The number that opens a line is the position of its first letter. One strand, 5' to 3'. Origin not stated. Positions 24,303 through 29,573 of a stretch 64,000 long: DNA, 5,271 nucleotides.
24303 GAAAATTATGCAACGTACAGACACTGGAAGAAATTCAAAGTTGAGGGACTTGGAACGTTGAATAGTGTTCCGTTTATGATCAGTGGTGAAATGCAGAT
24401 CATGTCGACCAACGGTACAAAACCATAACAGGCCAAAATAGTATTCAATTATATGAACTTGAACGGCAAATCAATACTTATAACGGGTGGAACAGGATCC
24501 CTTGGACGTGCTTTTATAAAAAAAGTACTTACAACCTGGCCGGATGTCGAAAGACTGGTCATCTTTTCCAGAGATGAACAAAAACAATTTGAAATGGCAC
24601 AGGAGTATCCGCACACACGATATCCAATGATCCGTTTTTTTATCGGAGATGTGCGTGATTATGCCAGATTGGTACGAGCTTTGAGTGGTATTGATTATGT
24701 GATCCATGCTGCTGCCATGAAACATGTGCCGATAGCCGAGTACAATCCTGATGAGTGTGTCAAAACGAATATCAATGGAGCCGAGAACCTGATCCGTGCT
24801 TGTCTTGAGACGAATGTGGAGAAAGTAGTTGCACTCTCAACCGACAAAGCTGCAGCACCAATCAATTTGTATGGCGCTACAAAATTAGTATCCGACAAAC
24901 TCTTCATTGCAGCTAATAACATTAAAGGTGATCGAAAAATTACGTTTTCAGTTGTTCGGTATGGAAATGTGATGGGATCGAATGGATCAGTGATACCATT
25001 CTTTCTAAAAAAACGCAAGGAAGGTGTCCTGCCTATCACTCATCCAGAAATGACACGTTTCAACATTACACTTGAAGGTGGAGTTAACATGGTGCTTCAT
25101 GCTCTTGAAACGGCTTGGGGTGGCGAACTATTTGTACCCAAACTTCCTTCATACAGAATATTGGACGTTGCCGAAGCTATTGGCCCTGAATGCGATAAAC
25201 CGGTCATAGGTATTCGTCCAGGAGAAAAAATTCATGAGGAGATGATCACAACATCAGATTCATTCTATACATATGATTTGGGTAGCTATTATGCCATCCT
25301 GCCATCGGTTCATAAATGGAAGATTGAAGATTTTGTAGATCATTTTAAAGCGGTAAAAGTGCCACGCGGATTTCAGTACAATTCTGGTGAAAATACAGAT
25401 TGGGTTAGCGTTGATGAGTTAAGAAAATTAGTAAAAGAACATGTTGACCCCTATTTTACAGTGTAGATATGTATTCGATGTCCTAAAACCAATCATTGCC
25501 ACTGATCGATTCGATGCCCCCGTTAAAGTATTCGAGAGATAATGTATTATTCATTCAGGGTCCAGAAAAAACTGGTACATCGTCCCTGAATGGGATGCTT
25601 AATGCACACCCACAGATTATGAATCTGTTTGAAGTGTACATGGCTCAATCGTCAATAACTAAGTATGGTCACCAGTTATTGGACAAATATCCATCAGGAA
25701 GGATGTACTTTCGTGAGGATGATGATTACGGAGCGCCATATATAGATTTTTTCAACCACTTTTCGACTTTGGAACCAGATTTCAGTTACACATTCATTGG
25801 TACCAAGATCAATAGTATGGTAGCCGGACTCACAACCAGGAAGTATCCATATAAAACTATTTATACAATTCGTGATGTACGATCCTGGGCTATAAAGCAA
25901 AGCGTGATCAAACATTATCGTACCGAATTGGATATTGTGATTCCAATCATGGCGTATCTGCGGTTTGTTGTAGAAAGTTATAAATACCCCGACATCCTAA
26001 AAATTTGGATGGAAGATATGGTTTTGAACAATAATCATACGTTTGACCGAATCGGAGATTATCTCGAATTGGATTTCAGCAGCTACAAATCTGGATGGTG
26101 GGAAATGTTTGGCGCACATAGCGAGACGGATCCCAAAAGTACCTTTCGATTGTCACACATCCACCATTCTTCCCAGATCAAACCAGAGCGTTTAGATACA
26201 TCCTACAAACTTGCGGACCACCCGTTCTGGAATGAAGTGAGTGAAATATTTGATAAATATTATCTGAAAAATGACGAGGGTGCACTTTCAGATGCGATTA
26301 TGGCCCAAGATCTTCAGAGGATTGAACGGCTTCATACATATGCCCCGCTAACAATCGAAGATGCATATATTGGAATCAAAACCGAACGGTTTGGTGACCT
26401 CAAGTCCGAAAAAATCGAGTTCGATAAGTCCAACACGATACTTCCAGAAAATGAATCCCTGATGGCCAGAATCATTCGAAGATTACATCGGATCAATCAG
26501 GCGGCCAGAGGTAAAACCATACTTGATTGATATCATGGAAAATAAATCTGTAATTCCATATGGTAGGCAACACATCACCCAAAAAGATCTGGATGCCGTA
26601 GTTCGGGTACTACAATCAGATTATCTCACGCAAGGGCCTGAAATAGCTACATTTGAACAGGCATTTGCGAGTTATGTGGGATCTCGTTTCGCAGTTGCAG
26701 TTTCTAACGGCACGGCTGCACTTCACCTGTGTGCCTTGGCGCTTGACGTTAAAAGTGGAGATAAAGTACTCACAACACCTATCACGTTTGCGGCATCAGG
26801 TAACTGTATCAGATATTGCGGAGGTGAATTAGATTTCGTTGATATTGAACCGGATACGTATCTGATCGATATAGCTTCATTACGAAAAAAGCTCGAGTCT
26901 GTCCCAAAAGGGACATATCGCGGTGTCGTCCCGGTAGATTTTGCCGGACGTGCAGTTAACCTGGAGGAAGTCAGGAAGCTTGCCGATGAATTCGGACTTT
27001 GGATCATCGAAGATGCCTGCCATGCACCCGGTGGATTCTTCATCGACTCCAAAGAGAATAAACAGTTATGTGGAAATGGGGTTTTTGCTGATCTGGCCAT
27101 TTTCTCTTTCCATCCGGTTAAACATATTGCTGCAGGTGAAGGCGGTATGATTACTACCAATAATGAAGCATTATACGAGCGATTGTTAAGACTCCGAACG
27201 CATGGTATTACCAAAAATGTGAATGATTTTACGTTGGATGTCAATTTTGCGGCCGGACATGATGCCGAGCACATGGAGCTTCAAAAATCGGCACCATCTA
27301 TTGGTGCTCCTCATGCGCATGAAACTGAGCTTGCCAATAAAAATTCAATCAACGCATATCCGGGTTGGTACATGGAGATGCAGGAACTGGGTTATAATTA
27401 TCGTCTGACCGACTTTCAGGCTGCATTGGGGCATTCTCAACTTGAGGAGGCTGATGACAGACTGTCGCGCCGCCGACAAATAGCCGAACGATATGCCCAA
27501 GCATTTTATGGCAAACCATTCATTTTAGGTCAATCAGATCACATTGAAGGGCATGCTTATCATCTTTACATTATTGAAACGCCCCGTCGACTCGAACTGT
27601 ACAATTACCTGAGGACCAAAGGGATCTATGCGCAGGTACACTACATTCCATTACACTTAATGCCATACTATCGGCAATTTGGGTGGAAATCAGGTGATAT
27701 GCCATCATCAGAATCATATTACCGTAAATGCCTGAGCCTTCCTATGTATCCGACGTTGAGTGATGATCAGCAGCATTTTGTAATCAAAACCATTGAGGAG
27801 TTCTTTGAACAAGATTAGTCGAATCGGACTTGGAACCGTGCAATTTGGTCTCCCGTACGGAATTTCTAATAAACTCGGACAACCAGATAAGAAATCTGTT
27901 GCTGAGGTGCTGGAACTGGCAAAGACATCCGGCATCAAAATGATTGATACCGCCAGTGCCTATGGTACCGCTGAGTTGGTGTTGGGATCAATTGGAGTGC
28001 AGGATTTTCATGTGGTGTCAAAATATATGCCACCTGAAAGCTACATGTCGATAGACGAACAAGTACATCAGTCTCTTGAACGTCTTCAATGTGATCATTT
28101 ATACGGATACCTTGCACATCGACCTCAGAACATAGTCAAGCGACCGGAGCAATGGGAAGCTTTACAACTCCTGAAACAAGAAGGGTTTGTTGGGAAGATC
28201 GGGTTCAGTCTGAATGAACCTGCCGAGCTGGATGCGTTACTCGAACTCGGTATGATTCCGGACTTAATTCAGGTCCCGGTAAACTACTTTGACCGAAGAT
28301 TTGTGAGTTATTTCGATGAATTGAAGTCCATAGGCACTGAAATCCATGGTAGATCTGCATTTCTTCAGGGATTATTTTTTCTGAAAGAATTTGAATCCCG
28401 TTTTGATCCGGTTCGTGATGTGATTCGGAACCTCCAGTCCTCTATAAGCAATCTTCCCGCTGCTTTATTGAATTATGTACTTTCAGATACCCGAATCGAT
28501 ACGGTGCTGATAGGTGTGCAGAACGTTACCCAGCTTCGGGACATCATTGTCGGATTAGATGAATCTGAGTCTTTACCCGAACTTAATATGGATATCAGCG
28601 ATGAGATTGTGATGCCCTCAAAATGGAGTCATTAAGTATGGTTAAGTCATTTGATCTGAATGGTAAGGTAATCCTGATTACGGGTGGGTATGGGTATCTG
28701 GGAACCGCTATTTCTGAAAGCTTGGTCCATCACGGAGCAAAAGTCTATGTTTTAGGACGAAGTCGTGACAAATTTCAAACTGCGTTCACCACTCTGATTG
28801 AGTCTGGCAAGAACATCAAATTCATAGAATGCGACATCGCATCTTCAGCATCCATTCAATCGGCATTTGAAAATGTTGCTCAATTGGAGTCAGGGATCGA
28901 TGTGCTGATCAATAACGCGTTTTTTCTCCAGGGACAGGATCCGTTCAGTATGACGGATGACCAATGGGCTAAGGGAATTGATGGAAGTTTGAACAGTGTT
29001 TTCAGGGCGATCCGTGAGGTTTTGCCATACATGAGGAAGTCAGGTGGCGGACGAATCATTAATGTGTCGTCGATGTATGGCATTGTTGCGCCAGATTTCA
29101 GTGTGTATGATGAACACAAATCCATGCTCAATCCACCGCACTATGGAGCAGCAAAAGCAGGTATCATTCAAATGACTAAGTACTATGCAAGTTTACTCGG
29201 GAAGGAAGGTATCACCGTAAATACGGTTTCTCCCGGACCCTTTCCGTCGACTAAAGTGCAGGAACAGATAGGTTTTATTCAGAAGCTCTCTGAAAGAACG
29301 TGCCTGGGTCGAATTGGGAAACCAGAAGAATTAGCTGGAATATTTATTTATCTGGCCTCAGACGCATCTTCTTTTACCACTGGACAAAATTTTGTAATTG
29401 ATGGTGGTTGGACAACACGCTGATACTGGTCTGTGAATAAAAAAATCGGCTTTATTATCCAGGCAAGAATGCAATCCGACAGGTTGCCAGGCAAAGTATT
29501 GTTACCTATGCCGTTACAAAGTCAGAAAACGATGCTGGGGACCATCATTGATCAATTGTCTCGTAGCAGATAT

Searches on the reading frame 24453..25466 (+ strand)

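Call 8: search_protein_families(library=ncbifam, proteins=[window:24453-25466:+], max_evalue=0.00001)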
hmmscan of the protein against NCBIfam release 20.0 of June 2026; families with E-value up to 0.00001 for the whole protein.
window:24453-25466:+ (337 aa): 19 families
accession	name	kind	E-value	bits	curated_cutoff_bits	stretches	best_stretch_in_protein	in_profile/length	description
TIGR03589.1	PseB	equivalog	1.2e-152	507.5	407.75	1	3-326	2-323/324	UDP-N-acetylglucosamine 4,6-dehydratase (inverting)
TIGR04130.1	FnlA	equivalog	1.3e-73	247.8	730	1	4-327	3-325/337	UDP-N-acetylglucosamine 4,6-dehydratase/5-epimerase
TIGR04180.1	EDH_00030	hypoth_equivalog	9.5e-18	64.3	475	1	8-132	1-123/297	NAD-dependent 4,6-dehydratase LegB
TIGR01179.1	galE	equivalog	7.9e-15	54.5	262.3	1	8-177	2-180/332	UDP-glucose 4-epimerase GalE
TIGR03466.1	HpnA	hypoth_equivalog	4.5e-12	45.5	367.65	1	7-131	2-114/327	hopanoid-associated sugar epimerase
TIGR01181.1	dTDP_gluc_dehyt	equivalog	5.2e-12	45.5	365.1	1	8-133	2-128/321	dTDP-glucose 4,6-dehydratase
NF042423.1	oxyalk_red_Shew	equivalog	6.5e-10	38.6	580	1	6-131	9-119/331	2-alkyl-3-oxoalkanoate reductase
TIGR01214.1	rmlD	equivalog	9.7e-10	38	224.05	1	8-150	2-134/285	dTDP-4-dehydrorhamnose reductase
NF041293.1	G6PDh_Azf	equivalog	1.2e-09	37.9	400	1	6-134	3-119/252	NAD-dependent glucose-6-phosphate dehydrogenase Azf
NF042422.1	oxyalk_red_OleD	equivalog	5.3e-09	35.9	580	1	8-131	3-111/329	2-alkyl-3-oxoalkanoate reductase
NF052578.1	StrlDmthSdmBMthl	equivalog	5.9e-09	36.1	600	1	8-143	3-125/328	sterol demethylase protein SdmB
NF011728.1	PRK15181.1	equivalog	5.6e-08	32.2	760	1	3-125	13-136/348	Vi polysaccharide biosynthesis UDP-N-acetylglucosaminuronic acid C-4 epimerase TviC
TIGR02197.1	heptose_epim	equivalog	1e-07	31.5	274.6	1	8-177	1-174/316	ADP-glyceromanno-heptose 6-epimerase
TIGR01746.1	Thioester-redct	subfamily_domain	1.2e-07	31.3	213.35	1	8-141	2-147/371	thioester reductase domain-containing protein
TIGR02622.1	CDP_4_6_dhtase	equivalog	6.9e-07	28.7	278.45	1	4-133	3-132/352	CDP-glucose 4,6-dehydratase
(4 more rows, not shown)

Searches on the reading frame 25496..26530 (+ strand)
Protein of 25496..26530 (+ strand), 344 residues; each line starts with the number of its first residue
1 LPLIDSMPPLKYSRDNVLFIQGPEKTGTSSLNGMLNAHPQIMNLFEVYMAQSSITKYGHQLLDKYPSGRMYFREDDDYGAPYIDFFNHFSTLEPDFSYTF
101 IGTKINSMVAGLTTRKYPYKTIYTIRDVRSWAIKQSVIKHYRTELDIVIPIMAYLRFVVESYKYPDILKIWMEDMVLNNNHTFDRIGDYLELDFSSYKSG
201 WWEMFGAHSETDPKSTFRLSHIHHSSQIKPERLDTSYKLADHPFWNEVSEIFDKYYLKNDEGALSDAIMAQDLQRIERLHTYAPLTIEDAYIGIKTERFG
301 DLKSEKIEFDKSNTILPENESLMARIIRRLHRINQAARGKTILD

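Call 8: search_protein_families(library=ncbifam, proteins=[window:25496-26530:+], max_evalue=0.00001)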
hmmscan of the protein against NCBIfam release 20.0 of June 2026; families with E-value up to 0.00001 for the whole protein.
window:25496-26530:+ (344 aa): 0 families

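Call 19: search_protein_families(library=pfam, proteins=[window:25496-26530:+], max_evalue=0.01)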
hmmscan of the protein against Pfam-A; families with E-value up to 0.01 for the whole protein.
window:25496-26530:+ (344 aa): 1 family
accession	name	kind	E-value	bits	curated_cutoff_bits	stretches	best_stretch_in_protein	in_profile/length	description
PF13469.12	Sulfotransfer_3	-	2.1e-05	25.3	27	1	18-65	2-49/216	Sulfotransferase family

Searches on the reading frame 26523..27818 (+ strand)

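Call 8: search_protein_families(library=ncbifam, proteins=[window:26523-27818:+], max_evalue=0.00001)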
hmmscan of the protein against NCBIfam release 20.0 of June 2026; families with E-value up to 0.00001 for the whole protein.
window:26523-27818:+ (431 aa): 7 families
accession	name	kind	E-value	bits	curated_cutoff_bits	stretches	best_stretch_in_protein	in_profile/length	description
TIGR03588.1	PseC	equivalog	2e-133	445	423.5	1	11-427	2-379/380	UDP-4-amino-4,6-dideoxy-N-acetyl-beta-L-altrosamine transaminase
NF008658.2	PRK11658.1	equivalog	1.2e-66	224.9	631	2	9-234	3-216/379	UDP-4-amino-4-deoxy-L-arabinose aminotransferase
TIGR04181.1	NHT_00031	hypoth_equivalog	3.1e-60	204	420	2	17-232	7-228/359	LegC family aminotransferase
NF008687.0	PRK11706.1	equivalog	1.5e-54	185.2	375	2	11-229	2-210/375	dTDP-4-amino-4,6-dideoxygalactose transaminase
TIGR02379.1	ECA_wecE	subfamily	4.4e-43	147.5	434.85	2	11-231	2-213/376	dTDP-4-amino-4,6-dideoxy-D-glucose transaminase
NF011936.0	PRK15407.1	equivalog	6e-39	133.9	423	2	5-228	31-251/440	lipopolysaccharide biosynthesis protein RfbH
TIGR04427.1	PLP_DesI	equivalog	8.8e-38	130.4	650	1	24-237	36-237/390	dTDP-4-dehydro-6-deoxyglucose aminotransferase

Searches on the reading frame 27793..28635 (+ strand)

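Call 8: search_protein_families(library=ncbifam, proteins=[window:27793-28635:+], max_evalue=0.00001)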
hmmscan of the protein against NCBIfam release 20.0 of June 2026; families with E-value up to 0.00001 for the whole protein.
window:27793-28635:+ (280 aa): 3 families
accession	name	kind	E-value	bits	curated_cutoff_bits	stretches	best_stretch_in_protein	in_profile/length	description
NF011432.0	PRK14863.1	equivalog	6.4e-21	75.2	244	1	7-254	4-264/292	bifunctional regulator KidO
NF049922.1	MethglyxlRedYdjG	equivalog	4.2e-10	39.2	550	0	6-65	11-69/326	NADH-dependent methylglyoxal reductase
NF008598.0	PRK11565.1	equivalog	4.5e-08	32.5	425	1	31-183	25-184/275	2,5-didehydrogluconate reductase DkgA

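Call 19: search_protein_families(library=pfam, proteins=[window:27793-28635:+], max_evalue=0.01)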
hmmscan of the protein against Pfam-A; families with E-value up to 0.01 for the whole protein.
window:27793-28635:+ (280 aa): 1 family
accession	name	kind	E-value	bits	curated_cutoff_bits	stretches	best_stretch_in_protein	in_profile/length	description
PF00248.27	Aldo_ket_red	-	2.4e-24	86.4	24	1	10-252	1-271/291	Aldo/keto reductase family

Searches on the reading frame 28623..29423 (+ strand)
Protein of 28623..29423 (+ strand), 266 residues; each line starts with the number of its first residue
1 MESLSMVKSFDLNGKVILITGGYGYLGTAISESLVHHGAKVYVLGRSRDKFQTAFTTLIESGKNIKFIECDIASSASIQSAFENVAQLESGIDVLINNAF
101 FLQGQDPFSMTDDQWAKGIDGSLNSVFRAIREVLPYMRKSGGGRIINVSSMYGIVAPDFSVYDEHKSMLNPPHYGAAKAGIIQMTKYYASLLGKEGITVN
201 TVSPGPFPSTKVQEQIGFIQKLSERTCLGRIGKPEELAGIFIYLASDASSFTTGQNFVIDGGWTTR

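Call 8: search_protein_families(library=ncbifam, proteins=[window:28623-29423:+], max_evalue=0.00001)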
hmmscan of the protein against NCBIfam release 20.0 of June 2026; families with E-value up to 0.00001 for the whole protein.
window:28623-29423:+ (266 aa): 220 families (the best 25 are shown)
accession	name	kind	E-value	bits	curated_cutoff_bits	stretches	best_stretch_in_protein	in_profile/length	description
NF006070.0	PRK08213.1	subfamily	5.4e-52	176.9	279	1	6-264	4-257/259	gluconate 5-dehydrogenase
NF004198.0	PRK05653.1-3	equivalog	1.8e-48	165.1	296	1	12-263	5-246/248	3-oxoacyl-ACP reductase FabG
NF009466.0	PRK12826.1-2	subfamily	8.1e-48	163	222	1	15-264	4-245/248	3-oxoacyl-ACP reductase FabG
NF006619.0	PRK09186.1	equivalog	3.1e-47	161.3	255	1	12-264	2-255/256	oxidoreductase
NF005559.1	PRK07231.1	subfamily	1.9e-46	158.6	215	1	12-264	2-248/249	glucose 1-dehydrogenase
TIGR01830.1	3oxo_ACP_reduc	equivalog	3.2e-46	158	297.75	1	18-262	2-237/239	3-oxoacyl-[acyl-carrier-protein] reductase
NF004778.0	PRK06124.1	equivalog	3.4e-46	157.7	303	1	5-265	2-254/256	SDR family oxidoreductase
NF009468.0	PRK12826.1-4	equivalog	8.1e-45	153.5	318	1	11-263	4-247/256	SDR family oxidoreductase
NF004197.0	PRK05653.1-1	equivalog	8.1e-45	153.4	332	1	11-264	4-247/249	3-oxoacyl-ACP reductase FabG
TIGR01829.1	AcAcCoA_reduct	subfamily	1.2e-42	146.2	302.1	1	15-263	1-240/242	acetoacetyl-CoA reductase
NF005309.0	PRK06841.1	subfamily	1.5e-42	145.9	286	1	6-265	7-254/255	GolD/DthD family dehydrogenase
NF004791.0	PRK06138.1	equivalog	2.6e-42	144.9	312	1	11-265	2-251/252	SDR family oxidoreductase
NF052558.1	MBtsdlDhBudC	equivalog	6.3e-42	143.9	270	1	13-265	2-243/250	meso-2,3-butanediol dehydrogenase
NF005446.0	PRK07035.1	equivalog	1.8e-41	142.1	373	1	6-264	3-254/255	SDR family oxidoreductase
NF052562.1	RADHDNL4305835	equivalog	3e-41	141.5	400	1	12-265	5-251/252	NADP-dependent (R)-specific alcohol dehydrogenase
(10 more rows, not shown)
